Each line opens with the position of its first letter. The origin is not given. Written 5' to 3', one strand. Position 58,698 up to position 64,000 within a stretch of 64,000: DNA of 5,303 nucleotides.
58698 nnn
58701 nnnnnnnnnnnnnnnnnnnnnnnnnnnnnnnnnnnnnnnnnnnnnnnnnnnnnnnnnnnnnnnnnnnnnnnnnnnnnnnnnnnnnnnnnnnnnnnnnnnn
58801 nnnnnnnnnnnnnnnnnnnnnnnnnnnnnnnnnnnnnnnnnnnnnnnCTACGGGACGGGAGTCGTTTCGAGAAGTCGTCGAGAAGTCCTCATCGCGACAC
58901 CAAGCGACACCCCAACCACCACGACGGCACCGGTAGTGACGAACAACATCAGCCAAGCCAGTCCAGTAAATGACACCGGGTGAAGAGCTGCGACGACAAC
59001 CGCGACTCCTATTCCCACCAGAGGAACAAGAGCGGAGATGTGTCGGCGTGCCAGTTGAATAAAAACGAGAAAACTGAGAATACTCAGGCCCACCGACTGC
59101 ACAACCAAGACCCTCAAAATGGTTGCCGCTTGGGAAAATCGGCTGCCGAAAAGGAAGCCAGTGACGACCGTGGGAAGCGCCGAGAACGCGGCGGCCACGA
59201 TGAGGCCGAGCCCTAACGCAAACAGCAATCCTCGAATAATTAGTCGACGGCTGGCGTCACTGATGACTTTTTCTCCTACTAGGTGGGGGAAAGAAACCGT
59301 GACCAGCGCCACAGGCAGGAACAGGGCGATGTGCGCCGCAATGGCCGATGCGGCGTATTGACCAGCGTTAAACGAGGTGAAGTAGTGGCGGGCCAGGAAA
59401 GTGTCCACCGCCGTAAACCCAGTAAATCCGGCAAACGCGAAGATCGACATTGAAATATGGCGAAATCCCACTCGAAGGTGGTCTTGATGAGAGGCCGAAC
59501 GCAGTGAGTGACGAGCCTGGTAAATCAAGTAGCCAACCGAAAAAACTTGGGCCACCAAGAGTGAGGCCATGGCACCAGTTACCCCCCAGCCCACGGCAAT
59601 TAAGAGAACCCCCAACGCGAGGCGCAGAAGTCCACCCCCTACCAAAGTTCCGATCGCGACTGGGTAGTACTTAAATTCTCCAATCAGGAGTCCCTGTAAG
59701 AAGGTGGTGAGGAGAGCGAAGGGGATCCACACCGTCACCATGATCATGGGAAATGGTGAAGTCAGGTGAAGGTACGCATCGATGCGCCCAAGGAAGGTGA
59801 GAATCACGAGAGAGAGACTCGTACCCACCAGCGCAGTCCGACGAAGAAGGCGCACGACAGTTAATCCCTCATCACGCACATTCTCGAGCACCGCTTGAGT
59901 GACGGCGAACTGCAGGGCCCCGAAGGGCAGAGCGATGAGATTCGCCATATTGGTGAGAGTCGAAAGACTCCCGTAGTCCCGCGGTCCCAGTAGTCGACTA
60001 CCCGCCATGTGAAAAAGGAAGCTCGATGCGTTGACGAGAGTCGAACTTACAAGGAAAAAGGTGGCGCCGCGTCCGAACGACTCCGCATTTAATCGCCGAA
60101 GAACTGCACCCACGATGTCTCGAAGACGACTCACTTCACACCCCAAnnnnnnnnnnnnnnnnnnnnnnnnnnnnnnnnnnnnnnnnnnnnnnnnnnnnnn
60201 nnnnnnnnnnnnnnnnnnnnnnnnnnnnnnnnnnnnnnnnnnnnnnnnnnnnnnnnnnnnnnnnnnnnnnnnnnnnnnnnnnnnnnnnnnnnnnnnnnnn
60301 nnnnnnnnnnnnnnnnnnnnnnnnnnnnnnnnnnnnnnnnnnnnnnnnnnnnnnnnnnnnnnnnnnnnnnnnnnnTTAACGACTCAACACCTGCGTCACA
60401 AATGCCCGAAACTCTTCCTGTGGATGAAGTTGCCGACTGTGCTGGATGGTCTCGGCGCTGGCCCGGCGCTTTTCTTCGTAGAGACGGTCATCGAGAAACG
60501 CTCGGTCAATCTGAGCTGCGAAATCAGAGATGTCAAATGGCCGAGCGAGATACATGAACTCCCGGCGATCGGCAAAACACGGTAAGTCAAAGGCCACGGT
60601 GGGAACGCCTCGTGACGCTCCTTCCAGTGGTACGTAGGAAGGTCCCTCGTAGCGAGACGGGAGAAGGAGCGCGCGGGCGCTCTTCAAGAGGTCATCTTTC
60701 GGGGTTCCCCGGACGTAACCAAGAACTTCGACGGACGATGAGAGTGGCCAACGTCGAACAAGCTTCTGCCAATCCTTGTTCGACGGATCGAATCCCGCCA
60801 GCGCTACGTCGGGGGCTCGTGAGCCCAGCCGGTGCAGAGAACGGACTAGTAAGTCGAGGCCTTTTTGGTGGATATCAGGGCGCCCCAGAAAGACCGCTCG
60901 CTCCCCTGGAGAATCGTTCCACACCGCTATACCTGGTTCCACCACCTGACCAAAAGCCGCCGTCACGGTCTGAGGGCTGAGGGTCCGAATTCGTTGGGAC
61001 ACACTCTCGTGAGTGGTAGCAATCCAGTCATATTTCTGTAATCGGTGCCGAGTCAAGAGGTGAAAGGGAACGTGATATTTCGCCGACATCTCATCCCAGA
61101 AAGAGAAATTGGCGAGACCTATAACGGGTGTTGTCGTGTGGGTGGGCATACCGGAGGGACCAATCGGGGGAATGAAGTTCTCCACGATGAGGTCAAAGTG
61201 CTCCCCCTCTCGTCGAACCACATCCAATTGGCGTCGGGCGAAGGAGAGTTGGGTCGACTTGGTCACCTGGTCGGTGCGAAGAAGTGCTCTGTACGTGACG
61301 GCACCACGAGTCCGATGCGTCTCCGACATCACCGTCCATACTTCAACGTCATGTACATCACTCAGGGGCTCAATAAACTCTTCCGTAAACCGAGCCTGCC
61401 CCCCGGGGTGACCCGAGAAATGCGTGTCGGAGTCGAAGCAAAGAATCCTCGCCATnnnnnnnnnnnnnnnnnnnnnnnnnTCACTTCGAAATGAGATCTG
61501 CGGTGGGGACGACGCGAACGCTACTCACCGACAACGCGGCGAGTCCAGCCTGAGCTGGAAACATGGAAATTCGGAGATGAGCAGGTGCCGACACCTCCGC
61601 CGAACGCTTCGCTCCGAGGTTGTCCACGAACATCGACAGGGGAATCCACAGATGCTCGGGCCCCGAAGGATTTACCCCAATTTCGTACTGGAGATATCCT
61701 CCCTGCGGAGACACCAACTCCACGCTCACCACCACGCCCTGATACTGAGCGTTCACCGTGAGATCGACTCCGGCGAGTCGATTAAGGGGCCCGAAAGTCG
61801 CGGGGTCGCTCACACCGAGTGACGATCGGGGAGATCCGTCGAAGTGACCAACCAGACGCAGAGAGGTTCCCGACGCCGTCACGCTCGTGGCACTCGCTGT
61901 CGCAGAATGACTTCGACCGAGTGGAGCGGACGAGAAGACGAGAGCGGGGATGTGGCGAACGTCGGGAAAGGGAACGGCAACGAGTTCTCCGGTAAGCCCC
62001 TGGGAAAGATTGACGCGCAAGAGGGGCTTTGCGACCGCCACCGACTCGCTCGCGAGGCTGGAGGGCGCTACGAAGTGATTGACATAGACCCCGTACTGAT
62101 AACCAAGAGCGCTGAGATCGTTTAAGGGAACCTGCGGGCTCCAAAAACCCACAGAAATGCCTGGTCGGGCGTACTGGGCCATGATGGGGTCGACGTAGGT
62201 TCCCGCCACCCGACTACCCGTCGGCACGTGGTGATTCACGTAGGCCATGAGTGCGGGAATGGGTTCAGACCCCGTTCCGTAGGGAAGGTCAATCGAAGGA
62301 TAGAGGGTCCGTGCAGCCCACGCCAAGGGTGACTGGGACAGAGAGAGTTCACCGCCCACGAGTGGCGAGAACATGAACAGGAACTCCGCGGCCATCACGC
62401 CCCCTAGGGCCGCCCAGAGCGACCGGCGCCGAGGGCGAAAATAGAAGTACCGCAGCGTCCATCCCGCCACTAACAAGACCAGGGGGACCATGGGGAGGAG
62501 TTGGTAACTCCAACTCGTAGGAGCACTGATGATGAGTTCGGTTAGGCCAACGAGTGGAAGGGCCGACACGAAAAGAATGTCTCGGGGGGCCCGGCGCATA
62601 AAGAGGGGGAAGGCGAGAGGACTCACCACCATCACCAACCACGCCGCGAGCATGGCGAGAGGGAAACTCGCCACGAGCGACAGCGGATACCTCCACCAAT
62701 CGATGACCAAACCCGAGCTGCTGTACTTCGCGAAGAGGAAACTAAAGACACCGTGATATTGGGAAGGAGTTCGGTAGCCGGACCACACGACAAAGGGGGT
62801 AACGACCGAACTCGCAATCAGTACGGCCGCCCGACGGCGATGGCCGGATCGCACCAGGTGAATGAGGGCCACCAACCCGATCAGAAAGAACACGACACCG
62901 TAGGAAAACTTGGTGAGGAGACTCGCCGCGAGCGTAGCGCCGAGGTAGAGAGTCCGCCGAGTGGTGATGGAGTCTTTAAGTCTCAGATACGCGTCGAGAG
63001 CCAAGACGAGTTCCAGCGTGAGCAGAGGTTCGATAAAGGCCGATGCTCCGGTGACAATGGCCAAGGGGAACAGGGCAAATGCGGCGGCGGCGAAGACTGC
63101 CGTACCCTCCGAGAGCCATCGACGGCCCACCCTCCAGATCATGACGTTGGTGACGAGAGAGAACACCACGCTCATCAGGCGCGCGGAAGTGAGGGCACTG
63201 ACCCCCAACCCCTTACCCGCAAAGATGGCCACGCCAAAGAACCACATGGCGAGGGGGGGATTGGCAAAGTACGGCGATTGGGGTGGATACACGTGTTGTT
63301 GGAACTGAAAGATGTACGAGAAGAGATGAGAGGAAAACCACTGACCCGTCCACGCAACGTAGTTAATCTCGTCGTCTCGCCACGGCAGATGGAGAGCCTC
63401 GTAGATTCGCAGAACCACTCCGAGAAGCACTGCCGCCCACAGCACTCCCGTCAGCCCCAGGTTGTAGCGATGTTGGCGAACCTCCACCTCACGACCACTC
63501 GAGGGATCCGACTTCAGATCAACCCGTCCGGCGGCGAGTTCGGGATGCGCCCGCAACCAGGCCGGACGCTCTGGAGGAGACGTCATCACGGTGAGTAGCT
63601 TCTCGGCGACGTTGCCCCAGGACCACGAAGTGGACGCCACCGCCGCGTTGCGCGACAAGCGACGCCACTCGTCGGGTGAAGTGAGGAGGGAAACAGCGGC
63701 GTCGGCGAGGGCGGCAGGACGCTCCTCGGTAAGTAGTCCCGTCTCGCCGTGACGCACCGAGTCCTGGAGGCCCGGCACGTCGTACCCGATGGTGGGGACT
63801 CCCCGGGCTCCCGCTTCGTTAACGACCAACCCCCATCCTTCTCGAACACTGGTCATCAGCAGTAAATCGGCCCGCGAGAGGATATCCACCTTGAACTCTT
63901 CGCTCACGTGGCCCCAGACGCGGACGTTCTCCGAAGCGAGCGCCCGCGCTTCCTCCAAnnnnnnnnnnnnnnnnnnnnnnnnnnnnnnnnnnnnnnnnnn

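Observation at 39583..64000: Polyprenyl-phosphate-dependent surface glycosylation system with three flippases and three GT-C-like transferases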

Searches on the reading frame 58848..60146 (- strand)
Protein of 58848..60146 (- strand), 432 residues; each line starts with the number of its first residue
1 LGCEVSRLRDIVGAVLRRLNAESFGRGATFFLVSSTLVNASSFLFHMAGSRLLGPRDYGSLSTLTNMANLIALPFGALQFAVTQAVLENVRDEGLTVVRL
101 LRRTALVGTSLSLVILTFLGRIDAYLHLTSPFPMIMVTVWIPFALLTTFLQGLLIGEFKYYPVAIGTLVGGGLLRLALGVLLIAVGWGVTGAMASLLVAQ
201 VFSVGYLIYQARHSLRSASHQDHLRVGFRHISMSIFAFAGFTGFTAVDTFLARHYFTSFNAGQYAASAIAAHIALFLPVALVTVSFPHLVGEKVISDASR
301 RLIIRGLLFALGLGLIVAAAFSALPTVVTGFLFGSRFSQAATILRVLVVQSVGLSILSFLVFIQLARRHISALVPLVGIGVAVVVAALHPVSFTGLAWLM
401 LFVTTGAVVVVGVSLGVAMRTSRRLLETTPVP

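Call 4: search_protein_families(library=pfam, proteins=[window:58848-60146:-], max_evalue=0.01)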
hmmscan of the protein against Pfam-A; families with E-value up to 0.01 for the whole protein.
window:58848-60146:- (432 aa): 0 families

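Call 7: search_protein_families(library=ncbifam, proteins=[window:58848-60146:-], max_evalue=0.01)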
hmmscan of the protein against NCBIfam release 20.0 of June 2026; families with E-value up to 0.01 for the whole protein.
window:58848-60146:- (432 aa): 0 families

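Call 24: search_solved_structures(query=window:58848-60146:-, max_evalue=10)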
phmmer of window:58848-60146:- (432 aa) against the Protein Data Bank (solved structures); distinct sequences matched with E-value up to 10: 1.
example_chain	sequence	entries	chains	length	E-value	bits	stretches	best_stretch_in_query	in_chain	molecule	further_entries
9vla_A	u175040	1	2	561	1.6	11.3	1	117-193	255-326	PNGase Bb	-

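Call 26: search_protein_families(library=pfam, proteins=[window:58848-60146:-], max_evalue=5)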
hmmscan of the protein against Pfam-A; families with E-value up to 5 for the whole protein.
window:58848-60146:- (432 aa): 0 families

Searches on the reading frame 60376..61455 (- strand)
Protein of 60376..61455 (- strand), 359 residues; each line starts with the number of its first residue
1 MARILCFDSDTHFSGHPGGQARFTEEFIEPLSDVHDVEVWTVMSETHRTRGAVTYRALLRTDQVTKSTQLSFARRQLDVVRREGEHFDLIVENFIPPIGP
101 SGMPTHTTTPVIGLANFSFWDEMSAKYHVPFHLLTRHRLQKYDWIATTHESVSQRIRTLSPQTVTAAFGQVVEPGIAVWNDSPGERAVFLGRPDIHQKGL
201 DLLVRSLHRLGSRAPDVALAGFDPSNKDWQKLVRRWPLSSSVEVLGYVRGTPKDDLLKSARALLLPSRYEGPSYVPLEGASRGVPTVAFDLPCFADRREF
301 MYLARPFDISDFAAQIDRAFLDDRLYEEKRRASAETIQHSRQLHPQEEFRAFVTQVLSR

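Call 4: search_protein_families(library=pfam, proteins=[window:60376-61455:-], max_evalue=0.01)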
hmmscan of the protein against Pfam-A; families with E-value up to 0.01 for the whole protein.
window:60376-61455:- (359 aa): 3 families
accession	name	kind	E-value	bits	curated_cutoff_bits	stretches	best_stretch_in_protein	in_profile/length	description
PF13692.12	Glyco_trans_1_4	-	2.8e-17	63.8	27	1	186-319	3-139/142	Glycosyl transferases group 1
PF00534.26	Glycos_transf_1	-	2.7e-12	47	26.4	1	188-328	19-160/172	Glycosyl transferases group 1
PF20706.3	GT4-conflict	-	5.2e-07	29.4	26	1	185-287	198-309/385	Family 4 Glycosyltransferase in conflict systems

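Call 7: search_protein_families(library=ncbifam, proteins=[window:60376-61455:-], max_evalue=0.01)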
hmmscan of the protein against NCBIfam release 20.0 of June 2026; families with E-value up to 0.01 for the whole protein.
window:60376-61455:- (359 aa): 8 families
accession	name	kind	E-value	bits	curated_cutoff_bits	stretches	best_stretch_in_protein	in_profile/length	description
NF038295.1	EPS_HpsP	equivalog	2.1e-07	30.3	550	1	188-285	211-313/388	hormogonium polysaccharide biosynthesis glycosyltransferase HpsP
TIGR03999.1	thiol_BshA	equivalog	5e-05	22.4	273.7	1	218-339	233-355/375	N-acetyl-alpha-D-glucosaminyl L-malate synthase BshA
TIGR04047.1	MSMEG_0565_glyc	hypoth_equivalog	0.00014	21.1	259.85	1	222-336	238-354/373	MSMEG_0565 family glycosyltransferase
NF046085.1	XrtY_assoc_Gly1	equivalog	0.00028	19.9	400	1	114-339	134-366/387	XrtY-associated glycosyltransferase XYAG1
NF047880.1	glyco_SdgA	exception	0.00033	19.3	800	1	196-337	326-471/488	serine-aspartate repeat adhesin O-glycosyltransferase SdgA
NF047881.1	glyco_SdgB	exception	0.00044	19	800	1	199-291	335-427/496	serine-aspartate repeat adhesin O-glycosyltransferase SdgB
NF041876.1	EPS_EpsE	equivalog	0.0034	16.7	400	1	197-332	226-371/389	exopolysaccharide biosynthesis GT4 family glycosyltransferase EpsE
NF007396.0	PRK09922.1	equivalog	0.0065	15.4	385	1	257-294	257-295/361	lipopolysaccharide 1,6-galactosyltransferase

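Call 15: find_encoding_contigs(protein=window:60376-61455:-, flank=10000, max_places=6)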
Protein window:60376-61455:- (359 aa): 12 contigs read that carry it; 4 places shown.
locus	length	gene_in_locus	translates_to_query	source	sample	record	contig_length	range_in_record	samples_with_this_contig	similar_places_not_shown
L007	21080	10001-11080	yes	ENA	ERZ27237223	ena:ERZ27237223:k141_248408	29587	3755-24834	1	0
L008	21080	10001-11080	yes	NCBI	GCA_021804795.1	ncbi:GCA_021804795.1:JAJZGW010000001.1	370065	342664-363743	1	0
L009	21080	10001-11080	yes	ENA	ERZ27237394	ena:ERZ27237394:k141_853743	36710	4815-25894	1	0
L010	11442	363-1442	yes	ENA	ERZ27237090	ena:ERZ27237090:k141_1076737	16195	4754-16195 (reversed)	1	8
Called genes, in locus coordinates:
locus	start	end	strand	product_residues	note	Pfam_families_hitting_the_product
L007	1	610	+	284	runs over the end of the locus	PF00763:THF_DHG_CYH, PF02882:THF_DHG_CYH_C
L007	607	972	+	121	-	PF01050:MannoseP_isomer, PF07883:Cupin_2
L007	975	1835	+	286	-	PF02219:MTHFR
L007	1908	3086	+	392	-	PF00180:Iso_dh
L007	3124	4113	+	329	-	PF00056:Ldh_1_N, PF02866:Ldh_1_C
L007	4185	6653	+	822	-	PF06728:PIG-U (weak), PF09594:GT87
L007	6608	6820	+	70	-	-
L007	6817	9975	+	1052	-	PF13439:Glyco_transf_4, PF20706:GT4-conflict (weak), PF00534:Glycos_transf_1, PF13692:Glyco_trans_1_4, PF13524:Glyco_trans_1_2 (weak), PF13231:PMT_2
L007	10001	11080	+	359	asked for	PF20706:GT4-conflict (weak), PF00534:Glycos_transf_1, PF13692:Glyco_trans_1_4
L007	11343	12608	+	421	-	-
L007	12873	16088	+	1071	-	PF00535:Glycos_transf_2, PF13439:Glyco_transf_4, PF13579:Glyco_trans_4_4, PF20706:GT4-conflict (weak), PF00534:Glycos_transf_1, PF13692:Glyco_trans_1_4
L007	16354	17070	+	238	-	-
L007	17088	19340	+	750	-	-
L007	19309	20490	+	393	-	PF02350:Epimerase_2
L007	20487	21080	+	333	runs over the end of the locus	PF01408:GFO_IDH_MocA, PF02894:GFO_IDH_MocA_C, PF22725:GFO_IDH_MocA_C3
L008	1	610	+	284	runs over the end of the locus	PF00763:THF_DHG_CYH, PF02882:THF_DHG_CYH_C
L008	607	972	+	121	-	PF01050:MannoseP_isomer, PF07883:Cupin_2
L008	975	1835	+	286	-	PF02219:MTHFR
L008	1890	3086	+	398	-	PF00180:Iso_dh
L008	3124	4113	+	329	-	PF00056:Ldh_1_N, PF02866:Ldh_1_C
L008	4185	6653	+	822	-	PF06728:PIG-U (weak), PF09594:GT87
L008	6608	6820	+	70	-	-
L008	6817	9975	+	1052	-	PF13439:Glyco_transf_4, PF20706:GT4-conflict (weak), PF00534:Glycos_transf_1, PF13692:Glyco_trans_1_4, PF13524:Glyco_trans_1_2 (faint), PF13231:PMT_2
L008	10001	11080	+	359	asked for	PF20706:GT4-conflict (weak), PF00534:Glycos_transf_1, PF13692:Glyco_trans_1_4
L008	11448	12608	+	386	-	-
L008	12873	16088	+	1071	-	PF00535:Glycos_transf_2, PF13439:Glyco_transf_4, PF13579:Glyco_trans_4_4, PF20706:GT4-conflict (weak), PF00534:Glycos_transf_1, PF13692:Glyco_trans_1_4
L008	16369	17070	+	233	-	-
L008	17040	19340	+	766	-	-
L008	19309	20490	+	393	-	PF02350:Epimerase_2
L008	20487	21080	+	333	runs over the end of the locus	PF01408:GFO_IDH_MocA, PF02894:GFO_IDH_MocA_C, PF22725:GFO_IDH_MocA_C3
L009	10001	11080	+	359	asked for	PF20706:GT4-conflict (weak), PF00534:Glycos_transf_1, PF13692:Glyco_trans_1_4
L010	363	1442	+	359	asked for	PF20706:GT4-conflict (weak), PF00534:Glycos_transf_1, PF13692:Glyco_trans_1_4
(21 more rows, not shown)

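Call 26: search_protein_families(library=pfam, proteins=[L008:6817-9975:+, L008:4185-6653:+], max_evalue=5)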
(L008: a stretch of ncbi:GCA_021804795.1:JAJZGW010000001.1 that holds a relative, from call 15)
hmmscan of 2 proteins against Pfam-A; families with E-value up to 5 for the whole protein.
L008:6817-9975:+ (1052 aa): 8 families
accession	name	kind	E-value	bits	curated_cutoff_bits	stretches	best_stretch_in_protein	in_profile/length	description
PF00534.26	Glycos_transf_1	-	8.2e-26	91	26.4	1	185-332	15-169/172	Glycosyl transferases group 1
PF13692.12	Glyco_trans_1_4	-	1.2e-25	90.8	27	1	186-320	2-141/142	Glycosyl transferases group 1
PF13439.12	Glyco_transf_4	-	4e-11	43.7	28.5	1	17-175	2-169/170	Glycosyltransferase Family 4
PF13231.12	PMT_2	-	2.7e-10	41.1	26.1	1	461-619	3-160/160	Dolichyl-phosphate-mannose-protein mannosyltransferase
PF20706.3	GT4-conflict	-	1.9e-07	30.9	26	1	182-295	194-320/385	Family 4 Glycosyltransferase in conflict systems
PF13579.12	Glyco_trans_4_4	-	1.9e-05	25.5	29.7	1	17-160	1-146/158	Glycosyl transferase 4-like domain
PF13524.12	Glyco_trans_1_2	-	2.4e-05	24.7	25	1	206-349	5-143/144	Glycosyl transferase-like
PF13477.12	Glyco_trans_4_2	-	0.24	12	23.4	1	19-59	9-49/139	Glycosyl transferase 4-like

L008:4185-6653:+ (822 aa): 4 families
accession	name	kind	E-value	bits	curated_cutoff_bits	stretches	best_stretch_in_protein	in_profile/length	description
PF09594.16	GT87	-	7.4e-09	36.1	25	1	136-350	27-235/237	Glycosyltransferase family 87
PF06728.19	PIG-U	-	1e-05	25.3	24.5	1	124-256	73-219/378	GPI transamidase subunit PIG-U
PF05007.19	Mannosyl_trans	-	0.015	15.6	23.4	1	179-231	2-54/259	Mannosyltransferase (PIG-M)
PF05208.19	ALG3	-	0.038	13.9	23.6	1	185-234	127-176/358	ALG3 protein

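Call 28: search_protein_families(library=ncbifam, proteins=[L008:4185-6653:+, L008:6608-6820:+], max_evalue=0.00001)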
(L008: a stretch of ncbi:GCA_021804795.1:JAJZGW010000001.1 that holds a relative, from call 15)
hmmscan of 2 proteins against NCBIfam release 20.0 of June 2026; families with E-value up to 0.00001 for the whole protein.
L008:4185-6653:+ (822 aa): 0 families

L008:6608-6820:+ (70 aa): 0 families

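Call 72: search_solved_structures(query=L008:6817-9975:+, max_evalue=0.01)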
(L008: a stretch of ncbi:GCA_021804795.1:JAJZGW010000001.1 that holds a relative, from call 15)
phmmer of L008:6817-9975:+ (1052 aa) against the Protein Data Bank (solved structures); distinct sequences matched with E-value up to 0.01: 58.
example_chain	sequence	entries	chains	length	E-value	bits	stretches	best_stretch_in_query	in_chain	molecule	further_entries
3c4q_A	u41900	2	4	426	1.4e-11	46.5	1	187-350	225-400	Predicted glycosyltransferases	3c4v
3c48_A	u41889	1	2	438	1.6e-11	46.3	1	187-350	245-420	Predicted glycosyltransferases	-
2jjm_A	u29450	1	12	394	2.4e-10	42.5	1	194-331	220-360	GLYCOSYL TRANSFERASE, GROUP 1 FAMILY PROTEIN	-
3mbo_A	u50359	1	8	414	2.7e-10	42.3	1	194-331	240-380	Glycosyltransferase, group 1 family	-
4pqg_A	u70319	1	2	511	3.2e-09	38.7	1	173-305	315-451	Glycosyltransferase Gtf1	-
3okc_A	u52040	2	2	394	3.4e-09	38.6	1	185-361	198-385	GDP-mannose-dependent alpha-(1-6)-phosphatidylinositol monomannoside mannosyltransferase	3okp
3oka_A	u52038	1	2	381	3.3e-08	35.4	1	185-356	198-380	GDP-mannose-dependent alpha-(1-6)-phosphatidylinositol monomannoside mannosyltransferase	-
2f9f_A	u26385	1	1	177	7.5e-08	34.2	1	232-327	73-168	first mannosyl transferase (wbaZ-1)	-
4n9w_A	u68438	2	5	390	1e-07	33.7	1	17-350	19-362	GDP-mannose-dependent alpha-(1-2)-phosphatidylinositol mannosyltransferase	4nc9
6n1x_A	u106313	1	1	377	1e-07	33.7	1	196-332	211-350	Glycosyltransferase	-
2gej_A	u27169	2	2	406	1.2e-07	33.5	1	17-350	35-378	PHOSPHATIDYLINOSITOL MANNOSYLTRANSFERASE (PimA)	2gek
6d9t_A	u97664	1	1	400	1.2e-07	33.5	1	196-332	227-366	Glycosyl transferase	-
6kih_A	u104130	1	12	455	1.7e-07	33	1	237-342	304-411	Tll1590 protein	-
3fro_A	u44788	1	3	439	1e-06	30.5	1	188-355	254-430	GlgA glycogen synthase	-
2bis_A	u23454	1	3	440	1e-06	30.4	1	188-355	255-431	GLGA GLYCOGEN SYNTHASE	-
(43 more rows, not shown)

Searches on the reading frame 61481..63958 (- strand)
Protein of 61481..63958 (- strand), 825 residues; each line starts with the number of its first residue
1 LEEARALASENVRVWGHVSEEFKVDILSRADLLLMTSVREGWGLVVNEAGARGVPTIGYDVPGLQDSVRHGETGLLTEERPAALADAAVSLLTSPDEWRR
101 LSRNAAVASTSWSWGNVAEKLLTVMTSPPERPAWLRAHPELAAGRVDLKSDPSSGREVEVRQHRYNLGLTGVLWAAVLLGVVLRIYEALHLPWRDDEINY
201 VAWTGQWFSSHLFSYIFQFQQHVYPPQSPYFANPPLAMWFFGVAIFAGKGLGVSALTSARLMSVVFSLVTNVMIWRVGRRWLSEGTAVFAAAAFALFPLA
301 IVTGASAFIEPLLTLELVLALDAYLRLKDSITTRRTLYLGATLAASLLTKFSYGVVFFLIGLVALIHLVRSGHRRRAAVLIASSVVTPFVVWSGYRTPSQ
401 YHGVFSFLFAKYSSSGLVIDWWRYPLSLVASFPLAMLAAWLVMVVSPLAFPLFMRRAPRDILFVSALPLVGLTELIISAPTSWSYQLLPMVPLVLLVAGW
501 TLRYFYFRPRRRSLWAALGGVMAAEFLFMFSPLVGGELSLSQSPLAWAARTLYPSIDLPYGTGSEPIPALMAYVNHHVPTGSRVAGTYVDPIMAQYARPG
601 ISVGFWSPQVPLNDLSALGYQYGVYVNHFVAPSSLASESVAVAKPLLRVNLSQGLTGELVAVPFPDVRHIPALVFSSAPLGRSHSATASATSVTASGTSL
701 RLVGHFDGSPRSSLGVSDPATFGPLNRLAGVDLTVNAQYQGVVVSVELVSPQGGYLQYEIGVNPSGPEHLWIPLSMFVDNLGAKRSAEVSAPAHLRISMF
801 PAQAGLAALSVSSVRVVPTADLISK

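Call 4: search_protein_families(library=pfam, proteins=[window:61481-63958:-], max_evalue=0.01)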
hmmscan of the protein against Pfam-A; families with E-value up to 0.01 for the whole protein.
window:61481-63958:- (825 aa): 5 families
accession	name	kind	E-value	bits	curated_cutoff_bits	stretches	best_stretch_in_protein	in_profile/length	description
PF00534.26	Glycos_transf_1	-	2.2e-18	66.8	26.4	1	7-105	70-169/172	Glycosyl transferases group 1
PF13692.12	Glyco_trans_1_4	-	2.9e-17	63.7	27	1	8-93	53-141/142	Glycosyl transferases group 1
PF13231.12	PMT_2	-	1.8e-10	41.7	26.1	1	234-392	3-160/160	Dolichyl-phosphate-mannose-protein mannosyltransferase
PF20706.3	GT4-conflict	-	5.5e-06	26.1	26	1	26-68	278-320/385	Family 4 Glycosyltransferase in conflict systems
PF13524.12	Glyco_trans_1_2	-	0.00069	20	25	1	11-122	28-143/144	Glycosyl transferase-like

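Call 7: search_protein_families(library=ncbifam, proteins=[window:61481-63958:-], max_evalue=0.01)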
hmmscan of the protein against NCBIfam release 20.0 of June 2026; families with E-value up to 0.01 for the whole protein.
window:61481-63958:- (825 aa): 23 families
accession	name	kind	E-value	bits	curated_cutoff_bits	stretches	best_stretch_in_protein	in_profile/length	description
NF041876.1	EPS_EpsE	equivalog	2.3e-14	53.5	400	1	9-105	275-372/389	exopolysaccharide biosynthesis GT4 family glycosyltransferase EpsE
TIGR03449.1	mycothiol_MshA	equivalog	3.6e-14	52.5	462.5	1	10-125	284-400/406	D-inositol-3-phosphate glycosyltransferase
TIGR03999.1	thiol_BshA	equivalog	2.7e-13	49.6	273.7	1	10-108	255-352/375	N-acetyl-alpha-D-glucosaminyl L-malate synthase BshA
TIGR04047.1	MSMEG_0565_glyc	hypoth_equivalog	2.7e-11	43.2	259.85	1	9-124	256-370/373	MSMEG_0565 family glycosyltransferase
NF041010.1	glycosy_Agl16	equivalog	4.7e-11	42.1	575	1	10-125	234-348/352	glycosylation protein Agl16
NF038295.1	EPS_HpsP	equivalog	6.2e-10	38.6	550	1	10-124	268-383/388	hormogonium polysaccharide biosynthesis glycosyltransferase HpsP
NF053787.1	GlcN_PG_synth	equivalog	1.4e-09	37.3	480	1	8-123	239-354/361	N-acetylglucosaminyl phosphatidylglycerol synthase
NF038229.1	Glyco4_Geo_Pelo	equivalog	9e-09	34.8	400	1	12-123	220-331/338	GPMC system family 4 glycosyltransferase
NF047880.1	glyco_SdgA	exception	5.8e-07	28.4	800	1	20-121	381-483/488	serine-aspartate repeat adhesin O-glycosyltransferase SdgA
TIGR03088.1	stp2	hypoth_equivalog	7.1e-07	28.6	409.05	1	25-103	268-347/374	TIGR03088 family PEP-CTERM/XrtA system glycosyltransferase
NF041139.1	TreT_Thcocales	equivalog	1.2e-06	27.5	775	1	26-105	309-388/412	trehalose synthase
TIGR02472.1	sucr_P_syn_N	equivalog_domain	1.6e-06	27.3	576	1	32-125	343-438/439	sucrose-phosphate synthase, putative, glycosyltransferase domain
TIGR02149.1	glgA_Coryne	subfamily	1.9e-06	27.3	302.4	1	24-124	278-386/391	glycogen synthase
TIGR02095.1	glgA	subfamily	1.3e-05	24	328.45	1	4-121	343-470/477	glycogen/starch synthase, ADP-glucose type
NF046085.1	XrtY_assoc_Gly1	equivalog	2e-05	23.6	400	1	9-99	264-354/387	XrtY-associated glycosyltransferase XYAG1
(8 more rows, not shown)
